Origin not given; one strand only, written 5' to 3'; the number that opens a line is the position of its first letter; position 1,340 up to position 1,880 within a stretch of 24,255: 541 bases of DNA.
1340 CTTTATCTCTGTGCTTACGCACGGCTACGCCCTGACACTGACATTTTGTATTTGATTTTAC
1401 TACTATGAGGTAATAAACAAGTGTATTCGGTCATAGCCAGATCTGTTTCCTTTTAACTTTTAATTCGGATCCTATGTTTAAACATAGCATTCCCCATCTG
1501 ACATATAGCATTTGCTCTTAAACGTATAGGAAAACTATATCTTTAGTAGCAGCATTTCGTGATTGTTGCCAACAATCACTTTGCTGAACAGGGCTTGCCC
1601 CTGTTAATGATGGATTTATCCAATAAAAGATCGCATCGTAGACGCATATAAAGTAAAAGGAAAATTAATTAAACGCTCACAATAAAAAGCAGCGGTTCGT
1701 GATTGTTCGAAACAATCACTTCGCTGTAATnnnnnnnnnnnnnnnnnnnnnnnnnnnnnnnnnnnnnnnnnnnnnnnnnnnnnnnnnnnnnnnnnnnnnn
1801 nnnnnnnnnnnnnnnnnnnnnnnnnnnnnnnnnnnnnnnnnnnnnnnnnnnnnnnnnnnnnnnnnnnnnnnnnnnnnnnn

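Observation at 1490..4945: Family of ~230-bp structured repeats bracketing the Septu operon, with compensatory base changes preserving hairpins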

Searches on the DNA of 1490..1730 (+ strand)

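Call 7: search_dna_similar(query=window:1490-1730:+, collection=ecoli_genomes, mode=distant, max_rows=40)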
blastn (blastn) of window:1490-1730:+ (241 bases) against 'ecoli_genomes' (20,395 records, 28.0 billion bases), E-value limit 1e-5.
Records with a match: 780; places in all: 1176; records where one place covers at least 80% of the query: 753.
Genomes with a match: 780 of 5426; with a place that covers at least 80% of the query: 753. Places per genome that has any: lowest 1, median 1, highest 6. On chromosomes: 1176 places; on plasmids: 0.
Best place of each record, by identity: >=99% 7; 95-99% 1; 90-95% 131; 80-90% 440; 60-80% 201.
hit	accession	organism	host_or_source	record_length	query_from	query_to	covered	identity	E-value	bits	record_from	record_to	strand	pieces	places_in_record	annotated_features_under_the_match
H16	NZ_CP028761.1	Escherichia coli strain A13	Sheep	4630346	1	241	100%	100.0%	4e-119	435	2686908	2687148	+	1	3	none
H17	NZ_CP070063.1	Escherichia coli strain FDAARGOS_1372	Homo sapiens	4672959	1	241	100%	100.0%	4e-119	435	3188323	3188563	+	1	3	none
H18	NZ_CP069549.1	Escherichia coli strain FDAARGOS_1253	Homo sapiens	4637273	1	241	100%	100.0%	4e-119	435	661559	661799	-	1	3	none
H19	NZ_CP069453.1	Escherichia coli strain FDAARGOS_1254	Homo sapiens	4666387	1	241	100%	100.0%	4e-119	435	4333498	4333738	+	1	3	none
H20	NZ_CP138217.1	Escherichia coli strain 20Y000092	Homo sapiens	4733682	1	241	100%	100.0%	4e-119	435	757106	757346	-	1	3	none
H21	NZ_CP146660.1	Escherichia coli strain MS 57-2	Homo sapiens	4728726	1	241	100%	100.0%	4e-119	435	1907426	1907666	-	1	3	none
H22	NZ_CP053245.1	Escherichia coli strain SCU-485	Homo sapiens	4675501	1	241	100%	99.6%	2e-116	427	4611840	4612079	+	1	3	none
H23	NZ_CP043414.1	Escherichia coli strain EC42405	bovine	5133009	1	241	100%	95.0%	8e-102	378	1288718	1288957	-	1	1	none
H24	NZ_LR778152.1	Escherichia coli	water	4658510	1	241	100%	93.4%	9e-95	354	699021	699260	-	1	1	none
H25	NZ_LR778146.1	Escherichia coli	soil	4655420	1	241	100%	93.4%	9e-95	354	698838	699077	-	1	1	none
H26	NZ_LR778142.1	Escherichia coli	soil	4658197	1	241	100%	93.4%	9e-95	354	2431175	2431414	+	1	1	none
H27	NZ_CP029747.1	Escherichia coli strain 2016C-3878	Homo sapiens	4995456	1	241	100%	92.9%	9e-95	355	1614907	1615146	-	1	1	none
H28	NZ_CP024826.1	Escherichia coli strain CREC-544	Homo sapiens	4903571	1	241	100%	92.9%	9e-95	355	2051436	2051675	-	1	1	none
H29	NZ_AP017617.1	Escherichia coli strain MRY15-117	Bos taurus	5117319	1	241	100%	92.9%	9e-95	355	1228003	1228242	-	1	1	none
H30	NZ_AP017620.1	Escherichia coli strain MRY15-131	Bos taurus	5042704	1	241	100%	92.9%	9e-95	355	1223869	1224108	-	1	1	none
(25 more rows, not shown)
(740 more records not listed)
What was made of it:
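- On IS200/IS605 element or miniature derivative: 1176 places in 780 genomes, median one, all chromosomal (call 7).
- R is found in 780 of 5426 E. coli genomes, all chromosomal, median one place (call 7).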

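Call 24: search_dna_similar(query=window:1490-1730:+, collection=ecoli_genomes, mode=distant, max_rows=60, rows=spread)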
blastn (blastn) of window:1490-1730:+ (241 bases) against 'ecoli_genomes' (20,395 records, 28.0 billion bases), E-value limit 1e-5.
Records with a match: 780; places in all: 1176; records where one place covers at least 80% of the query: 753.
Genomes with a match: 780 of 5426; with a place that covers at least 80% of the query: 753. Places per genome that has any: lowest 1, median 1, highest 6. On chromosomes: 1176 places; on plasmids: 0.
Best place of each record, by identity: >=99% 7; 95-99% 1; 90-95% 131; 80-90% 440; 60-80% 201.
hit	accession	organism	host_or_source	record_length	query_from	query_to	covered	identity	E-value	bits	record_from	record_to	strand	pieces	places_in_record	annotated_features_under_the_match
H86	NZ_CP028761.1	Escherichia coli strain A13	Sheep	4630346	1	241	100%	100.0%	4e-119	435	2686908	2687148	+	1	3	none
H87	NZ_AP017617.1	Escherichia coli strain MRY15-117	Bos taurus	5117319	1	241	100%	92.9%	9e-95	355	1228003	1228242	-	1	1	none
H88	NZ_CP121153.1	Escherichia coli strain E57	bovine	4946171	1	241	100%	92.9%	9e-95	355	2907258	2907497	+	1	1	none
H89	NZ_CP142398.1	Escherichia coli strain SX4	Sheep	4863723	1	241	100%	92.9%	9e-95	355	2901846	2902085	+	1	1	none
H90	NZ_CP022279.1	Escherichia coli strain STEC299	Marmota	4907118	11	241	96%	92.6%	3e-88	334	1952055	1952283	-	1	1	none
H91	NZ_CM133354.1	Escherichia coli strain DEF10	Mus musculus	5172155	5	237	97%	91.4%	1e-86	327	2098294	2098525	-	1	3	none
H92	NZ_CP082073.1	Escherichia coli strain MS20659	Homo sapiens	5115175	11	241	96%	91.8%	5e-86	326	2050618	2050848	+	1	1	none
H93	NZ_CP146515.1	Escherichia coli strain MDP9-27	Spinach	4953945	5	237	97%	91.0%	6e-85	323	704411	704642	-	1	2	none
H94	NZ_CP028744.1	Escherichia coli strain A31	Rattus fuscipes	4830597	8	237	95%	91.7%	6e-85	323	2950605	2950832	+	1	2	none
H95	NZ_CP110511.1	Escherichia coli strain ws5-3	natural water sources close by farm or ...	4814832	5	231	94%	92.5%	4e-87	330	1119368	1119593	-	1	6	none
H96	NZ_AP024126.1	Escherichia coli strain NS-NP030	Bos taurus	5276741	8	237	95%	91.3%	6e-85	322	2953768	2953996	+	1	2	none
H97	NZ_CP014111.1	Escherichia coli strain FDAARGOS_144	Homo sapiens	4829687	5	237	97%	88.8%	2e-78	300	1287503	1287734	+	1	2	none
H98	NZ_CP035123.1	Escherichia coli strain EC25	Homo sapiens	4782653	5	237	97%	88.8%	2e-78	300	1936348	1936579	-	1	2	none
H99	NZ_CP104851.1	Escherichia coli strain GYX208DH4E-2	Environment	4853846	5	237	97%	88.8%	2e-78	300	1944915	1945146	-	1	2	none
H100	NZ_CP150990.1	Escherichia coli strain CUVET16-559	Cat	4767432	5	237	97%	88.8%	2e-78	300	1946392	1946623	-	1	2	none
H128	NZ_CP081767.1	Escherichia coli strain 0H18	-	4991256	14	237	93%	83.6%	9e-57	229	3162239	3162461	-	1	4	none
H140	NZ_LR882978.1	Escherichia coli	-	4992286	14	238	93%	78.9%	2e-40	175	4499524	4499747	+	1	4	none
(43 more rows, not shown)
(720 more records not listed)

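Call 26: get_annotated_region(hit=H95, flank=12000)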
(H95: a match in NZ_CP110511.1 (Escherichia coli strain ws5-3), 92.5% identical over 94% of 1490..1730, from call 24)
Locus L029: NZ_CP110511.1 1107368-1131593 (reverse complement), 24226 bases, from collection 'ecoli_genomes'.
description: Escherichia coli strain ws5-3 chromosome, complete genome
organism: Escherichia coli strain ws5-3 (NCBI taxid 562)
replicon: chromosome; assembly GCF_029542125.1
host: -; source: natural water sources close by farm or community; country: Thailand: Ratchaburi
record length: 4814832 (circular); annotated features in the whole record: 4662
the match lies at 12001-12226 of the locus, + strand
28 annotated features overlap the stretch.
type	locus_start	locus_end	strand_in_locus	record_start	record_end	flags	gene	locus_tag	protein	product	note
CDS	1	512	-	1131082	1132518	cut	pilV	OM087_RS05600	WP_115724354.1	shufflon system plasmid conjugative transfer pilus tip adhesin PilV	-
CDS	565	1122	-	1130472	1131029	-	bfpA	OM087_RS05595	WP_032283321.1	type IV pilus major subunit protein BfpA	-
CDS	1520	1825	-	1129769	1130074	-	-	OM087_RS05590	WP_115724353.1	conjugal transfer protein TraD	-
CDS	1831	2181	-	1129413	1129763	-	-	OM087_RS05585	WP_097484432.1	hypothetical protein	-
CDS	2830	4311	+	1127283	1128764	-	mobQ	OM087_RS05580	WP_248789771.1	MobQ family relaxase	-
CDS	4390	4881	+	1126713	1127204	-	-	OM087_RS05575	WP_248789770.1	hypothetical protein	-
CDS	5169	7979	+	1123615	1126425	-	-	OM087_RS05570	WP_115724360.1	SIR2 family protein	-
CDS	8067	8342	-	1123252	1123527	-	-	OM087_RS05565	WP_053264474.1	hypothetical protein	-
CDS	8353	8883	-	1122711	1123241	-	-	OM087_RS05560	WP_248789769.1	lipoprotein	-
CDS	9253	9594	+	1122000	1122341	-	-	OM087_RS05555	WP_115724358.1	hypothetical protein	-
CDS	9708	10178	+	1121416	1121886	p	-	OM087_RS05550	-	hypothetical protein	internal stop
CDS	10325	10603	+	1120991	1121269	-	-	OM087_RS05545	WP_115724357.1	hypothetical protein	-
CDS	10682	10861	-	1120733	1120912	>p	-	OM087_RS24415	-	hypothetical protein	internal stop; incomplete; partial in the middle of a contig; missing C-terminus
CDS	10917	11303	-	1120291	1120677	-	-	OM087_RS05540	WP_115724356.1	hypothetical protein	-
CDS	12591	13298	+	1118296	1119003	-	-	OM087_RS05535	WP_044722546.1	hypothetical protein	-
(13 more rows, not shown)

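Call 27: get_annotated_region(hit=H128, flank=10000)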
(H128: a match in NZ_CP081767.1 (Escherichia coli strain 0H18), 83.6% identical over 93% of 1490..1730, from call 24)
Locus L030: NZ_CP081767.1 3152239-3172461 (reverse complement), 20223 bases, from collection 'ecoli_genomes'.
description: Escherichia coli strain 0H18 chromosome, complete genome
organism: Escherichia coli strain 0H18 (NCBI taxid 562)
replicon: chromosome; assembly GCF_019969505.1
host: -; source: -; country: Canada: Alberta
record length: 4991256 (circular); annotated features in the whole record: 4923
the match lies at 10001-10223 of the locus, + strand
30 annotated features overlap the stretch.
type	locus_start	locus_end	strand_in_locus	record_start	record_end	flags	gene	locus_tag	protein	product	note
CDS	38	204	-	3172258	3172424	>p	-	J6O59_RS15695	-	IS630 family transposase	frameshifted; incomplete; partial in the middle of a contig; missing C-terminus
CDS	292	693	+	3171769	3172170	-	-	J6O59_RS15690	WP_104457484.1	negative control protein of sporulation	-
CDS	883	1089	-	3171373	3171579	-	-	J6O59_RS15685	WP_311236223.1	hypothetical protein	-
CDS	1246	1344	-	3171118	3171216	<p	-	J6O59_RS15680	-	type IV pilin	incomplete; partial in the middle of a contig; missing N-terminus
CDS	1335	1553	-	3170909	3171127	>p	traD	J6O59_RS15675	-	conjugal transfer protein TraD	incomplete; partial in the middle of a contig; missing C-terminus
CDS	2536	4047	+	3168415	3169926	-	mobQ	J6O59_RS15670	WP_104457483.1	MobQ family relaxase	-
CDS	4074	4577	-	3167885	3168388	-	-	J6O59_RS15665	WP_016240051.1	hypothetical protein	-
CDS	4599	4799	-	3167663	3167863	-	-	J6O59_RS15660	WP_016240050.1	hypothetical protein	-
CDS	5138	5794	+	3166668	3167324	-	-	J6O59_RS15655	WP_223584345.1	hypothetical protein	-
CDS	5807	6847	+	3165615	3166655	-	-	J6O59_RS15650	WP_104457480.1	helix-turn-helix domain-containing protein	-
CDS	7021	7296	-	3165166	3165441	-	-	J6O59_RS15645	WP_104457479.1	hypothetical protein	-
CDS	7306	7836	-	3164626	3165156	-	-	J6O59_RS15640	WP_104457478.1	lipoprotein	-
CDS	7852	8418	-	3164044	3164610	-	-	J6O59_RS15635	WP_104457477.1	hypothetical protein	-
CDS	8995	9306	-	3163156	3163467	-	-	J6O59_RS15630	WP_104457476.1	hypothetical protein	-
CDS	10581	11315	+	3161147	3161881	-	-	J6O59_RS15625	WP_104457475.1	replication/maintenance protein RepL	-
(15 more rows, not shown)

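Call 28: get_annotated_region(hit=H140, flank=10000)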
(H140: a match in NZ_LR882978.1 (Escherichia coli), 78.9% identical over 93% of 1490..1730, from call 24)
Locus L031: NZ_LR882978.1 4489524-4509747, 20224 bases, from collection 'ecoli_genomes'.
description: Escherichia coli isolate L3_CS7_E2980 chromosome 1, complete sequence
organism: Escherichia coli (NCBI taxid 562)
replicon: chromosome; assembly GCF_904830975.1
host: -; source: -; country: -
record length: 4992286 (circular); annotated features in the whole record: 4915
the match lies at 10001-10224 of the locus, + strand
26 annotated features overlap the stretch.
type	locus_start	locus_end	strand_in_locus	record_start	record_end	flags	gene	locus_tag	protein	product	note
CDS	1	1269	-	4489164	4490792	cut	-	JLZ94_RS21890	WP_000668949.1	Eco57I restriction-modification methylase domain-containing protein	-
CDS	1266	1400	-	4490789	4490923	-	-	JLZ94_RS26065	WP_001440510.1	hypothetical protein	-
CDS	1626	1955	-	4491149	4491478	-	-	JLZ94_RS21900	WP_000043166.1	conjugal transfer protein TraD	-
CDS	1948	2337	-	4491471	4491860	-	-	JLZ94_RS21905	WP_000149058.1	hypothetical protein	-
CDS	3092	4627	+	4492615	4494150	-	mobQ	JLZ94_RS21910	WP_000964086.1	MobQ family relaxase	-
CDS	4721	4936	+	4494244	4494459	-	-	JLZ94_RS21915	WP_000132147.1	hypothetical protein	-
CDS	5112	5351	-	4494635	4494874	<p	-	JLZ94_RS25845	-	hypothetical protein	incomplete; partial in the middle of a contig; missing C-terminus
CDS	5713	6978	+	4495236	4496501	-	-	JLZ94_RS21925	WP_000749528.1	tetratricopeptide repeat protein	-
CDS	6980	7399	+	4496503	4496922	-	-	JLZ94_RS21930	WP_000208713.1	TIR domain-containing protein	-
CDS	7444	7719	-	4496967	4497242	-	-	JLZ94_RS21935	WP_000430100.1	membrane protein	-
CDS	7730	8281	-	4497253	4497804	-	-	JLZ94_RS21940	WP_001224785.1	lipoprotein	-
CDS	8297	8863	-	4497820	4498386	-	-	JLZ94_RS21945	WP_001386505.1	hypothetical protein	-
CDS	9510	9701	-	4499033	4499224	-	-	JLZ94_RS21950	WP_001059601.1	hypothetical protein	-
CDS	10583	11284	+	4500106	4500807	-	-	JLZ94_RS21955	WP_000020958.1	hypothetical protein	-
CDS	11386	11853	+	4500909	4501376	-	-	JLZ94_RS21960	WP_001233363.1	DUF4756 family protein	-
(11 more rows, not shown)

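Call 55: build_rna_model(alignment_id=A4, structure=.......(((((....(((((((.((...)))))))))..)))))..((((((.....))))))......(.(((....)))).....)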
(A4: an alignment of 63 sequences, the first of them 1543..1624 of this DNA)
Model R1 built from alignment A4 (63 sequences, 88 columns); structure: as given.
model positions 81; base pairs 24; branch points 2; effective number of sequences 1.86; information 0.699 bits per position. Calibrated on 0.2 Mb of random sequence (short: E-values are rough).
structure used (alignment columns):
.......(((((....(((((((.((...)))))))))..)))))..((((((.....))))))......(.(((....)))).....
